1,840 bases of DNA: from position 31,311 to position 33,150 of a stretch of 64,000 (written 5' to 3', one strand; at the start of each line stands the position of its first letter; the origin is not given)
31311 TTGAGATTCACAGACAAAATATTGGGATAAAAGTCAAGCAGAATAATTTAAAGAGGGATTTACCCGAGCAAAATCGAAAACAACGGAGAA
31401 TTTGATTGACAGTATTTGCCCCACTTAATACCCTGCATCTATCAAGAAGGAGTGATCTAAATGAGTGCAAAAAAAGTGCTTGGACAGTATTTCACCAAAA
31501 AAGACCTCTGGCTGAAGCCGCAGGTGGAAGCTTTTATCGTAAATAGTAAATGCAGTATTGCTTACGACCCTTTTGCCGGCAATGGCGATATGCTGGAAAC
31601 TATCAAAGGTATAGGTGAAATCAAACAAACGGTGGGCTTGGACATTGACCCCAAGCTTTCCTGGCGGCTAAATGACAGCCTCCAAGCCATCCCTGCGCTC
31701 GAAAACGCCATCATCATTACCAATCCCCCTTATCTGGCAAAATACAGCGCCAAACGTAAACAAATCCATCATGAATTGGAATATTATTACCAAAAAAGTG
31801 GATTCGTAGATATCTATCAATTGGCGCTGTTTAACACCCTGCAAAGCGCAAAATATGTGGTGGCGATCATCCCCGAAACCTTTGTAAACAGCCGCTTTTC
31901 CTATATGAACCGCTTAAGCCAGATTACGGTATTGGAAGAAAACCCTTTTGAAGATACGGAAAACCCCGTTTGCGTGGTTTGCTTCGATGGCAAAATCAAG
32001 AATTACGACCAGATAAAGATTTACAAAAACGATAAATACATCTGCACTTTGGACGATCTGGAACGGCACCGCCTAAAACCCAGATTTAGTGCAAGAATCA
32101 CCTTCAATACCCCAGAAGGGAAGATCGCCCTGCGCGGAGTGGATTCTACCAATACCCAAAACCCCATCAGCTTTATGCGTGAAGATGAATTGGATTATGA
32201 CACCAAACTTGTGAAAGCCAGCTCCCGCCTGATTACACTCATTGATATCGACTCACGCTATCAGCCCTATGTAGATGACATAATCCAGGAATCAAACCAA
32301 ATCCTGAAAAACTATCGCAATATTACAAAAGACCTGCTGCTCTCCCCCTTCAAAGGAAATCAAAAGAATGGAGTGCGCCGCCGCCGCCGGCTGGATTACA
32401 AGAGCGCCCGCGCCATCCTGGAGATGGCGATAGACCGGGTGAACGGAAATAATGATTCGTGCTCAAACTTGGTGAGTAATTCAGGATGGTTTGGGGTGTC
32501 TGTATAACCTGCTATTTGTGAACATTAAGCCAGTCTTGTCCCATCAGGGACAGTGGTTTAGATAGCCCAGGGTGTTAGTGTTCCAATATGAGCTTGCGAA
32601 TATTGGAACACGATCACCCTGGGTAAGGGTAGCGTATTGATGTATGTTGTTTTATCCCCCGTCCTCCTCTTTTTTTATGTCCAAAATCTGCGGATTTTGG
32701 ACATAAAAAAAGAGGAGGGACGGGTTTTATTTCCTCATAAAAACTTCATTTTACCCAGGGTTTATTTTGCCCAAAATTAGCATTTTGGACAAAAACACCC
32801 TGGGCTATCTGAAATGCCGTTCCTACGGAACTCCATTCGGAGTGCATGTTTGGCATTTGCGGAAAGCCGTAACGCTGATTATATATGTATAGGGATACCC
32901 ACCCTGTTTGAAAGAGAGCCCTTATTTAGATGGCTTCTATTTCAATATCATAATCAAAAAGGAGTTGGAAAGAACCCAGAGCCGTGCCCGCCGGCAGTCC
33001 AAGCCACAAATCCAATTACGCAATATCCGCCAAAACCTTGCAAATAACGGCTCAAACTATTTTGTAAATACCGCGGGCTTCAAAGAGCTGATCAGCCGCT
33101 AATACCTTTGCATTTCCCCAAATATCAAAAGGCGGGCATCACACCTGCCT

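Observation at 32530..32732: Family C: ~200-nt element with conserved single-stranded modules and copy-specific but base-paired hairpins, including a conserved bulged G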

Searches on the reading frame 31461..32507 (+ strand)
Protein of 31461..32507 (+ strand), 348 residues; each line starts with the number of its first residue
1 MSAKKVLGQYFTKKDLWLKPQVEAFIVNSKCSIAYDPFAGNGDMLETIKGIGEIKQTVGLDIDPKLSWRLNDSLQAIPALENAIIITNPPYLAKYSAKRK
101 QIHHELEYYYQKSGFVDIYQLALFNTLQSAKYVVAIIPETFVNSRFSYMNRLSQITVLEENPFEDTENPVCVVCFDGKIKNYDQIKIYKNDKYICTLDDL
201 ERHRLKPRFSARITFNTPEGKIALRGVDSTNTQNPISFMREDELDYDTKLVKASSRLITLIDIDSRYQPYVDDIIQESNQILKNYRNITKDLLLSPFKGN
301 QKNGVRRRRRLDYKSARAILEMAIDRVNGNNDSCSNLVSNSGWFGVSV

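Call 9: search_protein_families(library=pfam, proteins=[window:31461-32507:+])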
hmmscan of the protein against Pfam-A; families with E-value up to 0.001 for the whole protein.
window:31461-32507:+ (348 aa): 1 family
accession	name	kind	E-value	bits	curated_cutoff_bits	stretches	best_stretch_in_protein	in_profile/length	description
PF07669.17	Eco57I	-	1.5e-05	25.6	25.3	1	84-146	77-143/171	Eco57I restriction-modification methylase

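Call 17: find_encoding_contigs(protein=window:31461-32507:+, flank=10000, max_places=10)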
Protein window:31461-32507:+ (348 aa): 5 contigs read that carry it; 3 places shown.
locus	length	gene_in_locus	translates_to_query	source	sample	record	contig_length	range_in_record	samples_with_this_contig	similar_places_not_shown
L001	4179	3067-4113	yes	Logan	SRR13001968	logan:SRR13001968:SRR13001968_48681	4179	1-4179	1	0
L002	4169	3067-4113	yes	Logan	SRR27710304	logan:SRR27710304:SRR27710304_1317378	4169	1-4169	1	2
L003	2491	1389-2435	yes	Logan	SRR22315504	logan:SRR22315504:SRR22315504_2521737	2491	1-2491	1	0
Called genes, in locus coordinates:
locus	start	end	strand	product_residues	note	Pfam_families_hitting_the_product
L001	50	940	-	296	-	PF03168:LEA_2 (weak)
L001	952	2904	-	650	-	PF13522:GATase_6, PF13537:GATase_7, PF00733:Asn_synthase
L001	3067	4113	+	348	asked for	PF07669:Eco57I (weak)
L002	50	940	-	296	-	PF03168:LEA_2 (weak)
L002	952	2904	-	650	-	PF13522:GATase_6, PF13537:GATase_7, PF00733:Asn_synthase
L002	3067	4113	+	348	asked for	PF07669:Eco57I (weak)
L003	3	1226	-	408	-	?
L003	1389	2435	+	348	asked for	PF07669:Eco57I (weak)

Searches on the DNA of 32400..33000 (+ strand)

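Call 41: search_rna_families(source=window, start=32400, end=33000, threshold=evalue, max_evalue=5)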
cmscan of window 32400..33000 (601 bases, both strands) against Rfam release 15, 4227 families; matches with E-value up to 5: 56.
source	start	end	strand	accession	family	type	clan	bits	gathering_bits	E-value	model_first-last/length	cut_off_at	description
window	32657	32723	-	RF04067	mir-4520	Gene; miRNA;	-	40.4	90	1e-07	1-70/70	no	mir-4520 microRNA precursor family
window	32657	32725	+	RF04067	mir-4520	Gene; miRNA;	-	39.1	90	2.4e-07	1-70/70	no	mir-4520 microRNA precursor family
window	32649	32731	+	RF03216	mir-BART10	Gene; miRNA;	-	38.3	70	6.5e-05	1-80/80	no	mir-BART10 microRNA precursor family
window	32660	32722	+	RF04096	mir-4433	Gene; miRNA;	-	38.1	77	5e-06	1-83/83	no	mir-4433 microRNA precursor family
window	32657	32725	+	RF04209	MIR7533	Gene; miRNA;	-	37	230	8.8e-06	1-249/249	no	MIR7533 microRNA precursor family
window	32658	32724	-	RF04240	mir-4716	Gene; miRNA;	-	36.9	76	3.8e-06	1-84/84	no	mir-4716 microRNA precursor family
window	32649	32743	-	RF04209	MIR7533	Gene; miRNA;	-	36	230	1.5e-05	1-249/249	no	MIR7533 microRNA precursor family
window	32660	32722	-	RF04096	mir-4433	Gene; miRNA;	-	35.9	77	2e-05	1-83/83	no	mir-4433 microRNA precursor family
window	32653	32731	+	RF03834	mir-3173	Gene; miRNA;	-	35.2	84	0.00012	1-80/80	no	mir-3173 microRNA precursor family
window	32657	32724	-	RF03216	mir-BART10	Gene; miRNA;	-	34.1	70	0.00063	9-73/80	no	mir-BART10 microRNA precursor family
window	32650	32732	+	RF03983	MIR5284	Gene; miRNA;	-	33.9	93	2.9e-05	1-111/111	no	MIR5284 microRNA precursor family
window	32612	32767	+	RF04160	MIR868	Gene; miRNA;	-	32.6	200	0.00015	1-194/194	no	MIR868 microRNA precursor family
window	32754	32832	+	RF01687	Acido-Lenti-1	Gene; sRNA;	-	31.7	37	2.3e-05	1-46/46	no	Acido-Lenti-1 RNA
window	32659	32725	+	RF03788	MIR5304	Gene; miRNA;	-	31.5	75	5.6e-05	1-80/80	no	MIR5304 microRNA precursor family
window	32655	32727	+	RF00904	mir-392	Gene; miRNA;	-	30.8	62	0.00052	1-75/75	no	mir-392 microRNA precursor family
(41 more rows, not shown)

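Call 44: search_rna_families(source=window, start=32735, end=32860, threshold=evalue, max_evalue=0.01, show_alignments=2)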
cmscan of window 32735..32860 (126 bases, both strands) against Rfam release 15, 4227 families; matches with E-value up to 0.01: 4.
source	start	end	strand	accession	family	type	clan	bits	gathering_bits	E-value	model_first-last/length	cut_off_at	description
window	32754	32832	+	RF01687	Acido-Lenti-1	Gene; sRNA;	-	31.7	37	4.8e-06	1-46/46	no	Acido-Lenti-1 RNA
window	32745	32812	-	RF04067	mir-4520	Gene; miRNA;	-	25.4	90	0.00046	1-70/70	no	mir-4520 microRNA precursor family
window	32752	32806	-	RF03760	mir-2041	Gene; miRNA;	-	24.8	70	0.005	1-68/68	no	mir-2041 microRNA precursor family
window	32746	32813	+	RF04067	mir-4520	Gene; miRNA;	-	21.4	90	0.0062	1-70/70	no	mir-4520 microRNA precursor family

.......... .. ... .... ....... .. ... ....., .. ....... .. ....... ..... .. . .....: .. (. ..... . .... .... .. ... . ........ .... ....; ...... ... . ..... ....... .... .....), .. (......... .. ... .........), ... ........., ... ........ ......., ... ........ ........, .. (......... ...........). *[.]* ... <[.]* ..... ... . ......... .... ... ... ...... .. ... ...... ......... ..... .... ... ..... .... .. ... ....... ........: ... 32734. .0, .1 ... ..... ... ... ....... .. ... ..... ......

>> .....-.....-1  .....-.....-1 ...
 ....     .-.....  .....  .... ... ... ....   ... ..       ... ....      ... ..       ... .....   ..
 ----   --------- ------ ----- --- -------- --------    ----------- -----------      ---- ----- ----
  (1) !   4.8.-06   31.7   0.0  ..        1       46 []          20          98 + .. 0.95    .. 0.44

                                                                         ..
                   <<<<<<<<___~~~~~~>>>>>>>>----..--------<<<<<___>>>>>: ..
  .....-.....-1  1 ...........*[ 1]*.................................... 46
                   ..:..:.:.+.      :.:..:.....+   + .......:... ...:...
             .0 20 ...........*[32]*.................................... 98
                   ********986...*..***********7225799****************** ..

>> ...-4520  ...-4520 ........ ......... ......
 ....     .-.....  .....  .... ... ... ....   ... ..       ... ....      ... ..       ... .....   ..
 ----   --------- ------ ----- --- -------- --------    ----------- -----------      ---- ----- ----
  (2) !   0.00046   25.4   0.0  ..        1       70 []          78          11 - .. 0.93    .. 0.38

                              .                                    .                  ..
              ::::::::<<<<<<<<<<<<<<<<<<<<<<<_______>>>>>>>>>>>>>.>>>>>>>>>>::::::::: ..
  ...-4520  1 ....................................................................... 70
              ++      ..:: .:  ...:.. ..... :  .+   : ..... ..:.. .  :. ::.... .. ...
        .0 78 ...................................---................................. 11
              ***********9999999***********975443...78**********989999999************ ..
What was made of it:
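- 32754..32832 (+): Acido-Lenti-1-like stretch: the M' base helix, then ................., then the hairpin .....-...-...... Rfam RF01687: 31.7 bits (gathering score 37), E 2.3e-5 for the 601-nt scan (calls 41, 44).
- On Rfam Acido-Lenti-1 (RF01687): The best score is 31.7 bits, at 32754-32832 (calls 41, 44). The feature is met by M' plus the following 28 nt (call 44).
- Part of the composite resembles Acido-Lenti-1, which is filed in Rfam as an sRNA (calls 41, 44).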

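Call 45: search_rna_families(source=window, start=32520, end=32660, threshold=evalue, max_evalue=1, show_alignments=2)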
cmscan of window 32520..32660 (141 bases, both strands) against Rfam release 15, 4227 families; matches with E-value up to 1: 7.
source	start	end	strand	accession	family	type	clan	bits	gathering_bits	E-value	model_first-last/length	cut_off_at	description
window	32564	32625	-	RF03760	mir-2041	Gene; miRNA;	-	31.5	70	9.9e-05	1-68/68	no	mir-2041 microRNA precursor family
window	32553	32635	+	RF03699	mir-729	Gene; miRNA;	-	19.3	61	0.13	1-87/87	no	mir-729 microRNA precursor family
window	32561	32633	-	RF03779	mir-1805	Gene; miRNA;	-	18.9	64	0.072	1-84/84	no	mir-1805 microRNA precursor family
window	32566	32623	+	RF01007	mir-624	Gene; miRNA;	-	18.8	100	0.14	1-86/86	no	mir-624 microRNA precursor family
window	32563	32626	-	RF03316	mir-1263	Gene; miRNA;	-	18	95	0.38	1-84/84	no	mir-1263 microRNA precursor family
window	32561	32627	-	RF02095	mir-2985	Gene; miRNA;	-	17.1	68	0.37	1-71/71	no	mir-2985 microRNA precursor family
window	32568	32621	-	RF00732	mir-305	Gene; miRNA;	-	16.5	66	0.35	1-73/73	no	mir-305 microRNA precursor family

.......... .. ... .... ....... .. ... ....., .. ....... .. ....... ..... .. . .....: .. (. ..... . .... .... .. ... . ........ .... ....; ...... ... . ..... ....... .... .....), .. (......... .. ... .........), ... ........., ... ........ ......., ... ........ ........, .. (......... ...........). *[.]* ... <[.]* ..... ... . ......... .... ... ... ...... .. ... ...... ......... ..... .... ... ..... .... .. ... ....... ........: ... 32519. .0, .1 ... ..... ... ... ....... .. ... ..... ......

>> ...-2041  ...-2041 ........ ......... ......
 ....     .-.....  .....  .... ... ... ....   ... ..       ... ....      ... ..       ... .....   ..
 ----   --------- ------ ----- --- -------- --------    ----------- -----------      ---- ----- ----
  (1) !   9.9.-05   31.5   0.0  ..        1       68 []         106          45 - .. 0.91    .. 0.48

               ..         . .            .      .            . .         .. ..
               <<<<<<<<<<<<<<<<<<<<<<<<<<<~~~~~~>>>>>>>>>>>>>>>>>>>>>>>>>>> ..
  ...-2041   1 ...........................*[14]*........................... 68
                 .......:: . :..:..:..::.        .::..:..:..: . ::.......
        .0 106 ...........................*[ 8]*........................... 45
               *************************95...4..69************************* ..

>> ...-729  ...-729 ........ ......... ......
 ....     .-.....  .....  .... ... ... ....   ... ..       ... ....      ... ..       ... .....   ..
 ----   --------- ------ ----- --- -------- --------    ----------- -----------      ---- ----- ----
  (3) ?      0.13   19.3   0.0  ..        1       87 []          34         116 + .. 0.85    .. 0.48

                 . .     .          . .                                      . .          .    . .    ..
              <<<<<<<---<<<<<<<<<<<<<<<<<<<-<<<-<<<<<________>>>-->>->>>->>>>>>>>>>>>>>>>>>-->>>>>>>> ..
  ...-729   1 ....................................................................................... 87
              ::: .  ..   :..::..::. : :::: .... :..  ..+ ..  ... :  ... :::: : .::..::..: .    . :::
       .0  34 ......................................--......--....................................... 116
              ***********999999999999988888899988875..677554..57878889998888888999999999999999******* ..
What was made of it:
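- On Rfam Acido-Lenti-1 (RF01687): The two reported copies give no hit even at E<=1 (call 45).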

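Call 65: build_rna_model(alignment_id=A4, structure=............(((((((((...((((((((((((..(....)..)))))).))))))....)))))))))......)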
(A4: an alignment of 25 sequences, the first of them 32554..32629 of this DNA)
Model R1 built from alignment A4 (25 sequences, 78 columns); structure: as given.
model positions 76; base pairs 22; branch points 0; effective number of sequences 2.18; information 0.744 bits per position. Calibrated on 0.2 Mb of random sequence (short: E-values are rough).
structure used (alignment columns):
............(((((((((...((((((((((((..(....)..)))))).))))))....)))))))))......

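Call 66: search_with_rna_model(model_id=R1, sources=[window, L034, L035, L036, L037, L038, L039, L040, L041, L042, L043, L044, L045, L046, L047, L028, L048], max_evalue=1, show_alignments=4)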
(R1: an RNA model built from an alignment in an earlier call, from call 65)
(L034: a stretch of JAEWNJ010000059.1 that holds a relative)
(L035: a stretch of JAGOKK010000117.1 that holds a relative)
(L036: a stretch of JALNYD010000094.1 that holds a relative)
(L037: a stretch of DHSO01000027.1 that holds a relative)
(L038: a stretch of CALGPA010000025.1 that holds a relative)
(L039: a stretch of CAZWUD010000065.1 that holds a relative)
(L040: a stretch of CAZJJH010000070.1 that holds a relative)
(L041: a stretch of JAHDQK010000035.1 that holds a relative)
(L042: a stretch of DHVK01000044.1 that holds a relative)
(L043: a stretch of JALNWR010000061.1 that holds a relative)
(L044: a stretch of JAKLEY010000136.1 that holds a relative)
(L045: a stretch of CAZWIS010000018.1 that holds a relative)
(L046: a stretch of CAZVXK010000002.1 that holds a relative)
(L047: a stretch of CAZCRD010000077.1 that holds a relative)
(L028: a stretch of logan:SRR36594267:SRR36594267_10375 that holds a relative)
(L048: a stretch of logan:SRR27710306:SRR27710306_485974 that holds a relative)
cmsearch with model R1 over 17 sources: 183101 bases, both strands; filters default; matches with E-value up to 1: 6.
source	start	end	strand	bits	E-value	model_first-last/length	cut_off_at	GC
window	32554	32629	+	100.3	4e-22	1-76/76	no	0.47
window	63818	63891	+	87.2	6.4e-19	1-76/76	no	0.53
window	32748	32816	-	55.8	3.4e-11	1-76/76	no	0.38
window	32560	32635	-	43.1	4.8e-08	1-76/76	no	0.49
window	32742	32810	+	35.3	3.9e-06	1-76/76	no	0.38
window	63827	63885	-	33.8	9.3e-06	13-73/76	no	0.54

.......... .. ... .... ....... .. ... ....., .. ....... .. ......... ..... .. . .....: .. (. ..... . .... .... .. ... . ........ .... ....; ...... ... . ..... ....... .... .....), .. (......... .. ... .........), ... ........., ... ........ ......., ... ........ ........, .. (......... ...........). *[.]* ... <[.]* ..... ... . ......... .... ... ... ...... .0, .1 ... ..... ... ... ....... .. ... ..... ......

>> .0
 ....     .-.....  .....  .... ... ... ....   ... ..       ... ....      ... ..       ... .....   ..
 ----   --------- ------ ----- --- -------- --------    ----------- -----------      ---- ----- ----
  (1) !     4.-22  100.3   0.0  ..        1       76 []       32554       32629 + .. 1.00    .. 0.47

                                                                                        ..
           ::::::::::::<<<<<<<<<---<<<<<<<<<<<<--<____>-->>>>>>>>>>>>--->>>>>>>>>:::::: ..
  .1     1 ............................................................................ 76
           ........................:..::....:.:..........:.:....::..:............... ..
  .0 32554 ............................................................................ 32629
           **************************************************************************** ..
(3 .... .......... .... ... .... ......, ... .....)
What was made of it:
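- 32566..32623 (+): M hairpin of copy A. It comprises a 9-bp base helix, a conserved T.T plus purine.purine internal loop, a 12-bp variable stem, and the invariant apex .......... (32590-32599). Covariance model R1 scores it 100.3 bits (call 66).
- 32748..32816 (-): M': a second M unit in inverted orientation with a shortened apex. It forms the convergent partner arm. Model R1 scores it 55.8 bits, E 3.4e-11, on the minus strand (call 66).
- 14 related Cloacimonadota der loci contain no M unit (call 66).
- Tried and rejected: Model R1 finds no M unit in 14 related Cloacimonadota der loci (call 66).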
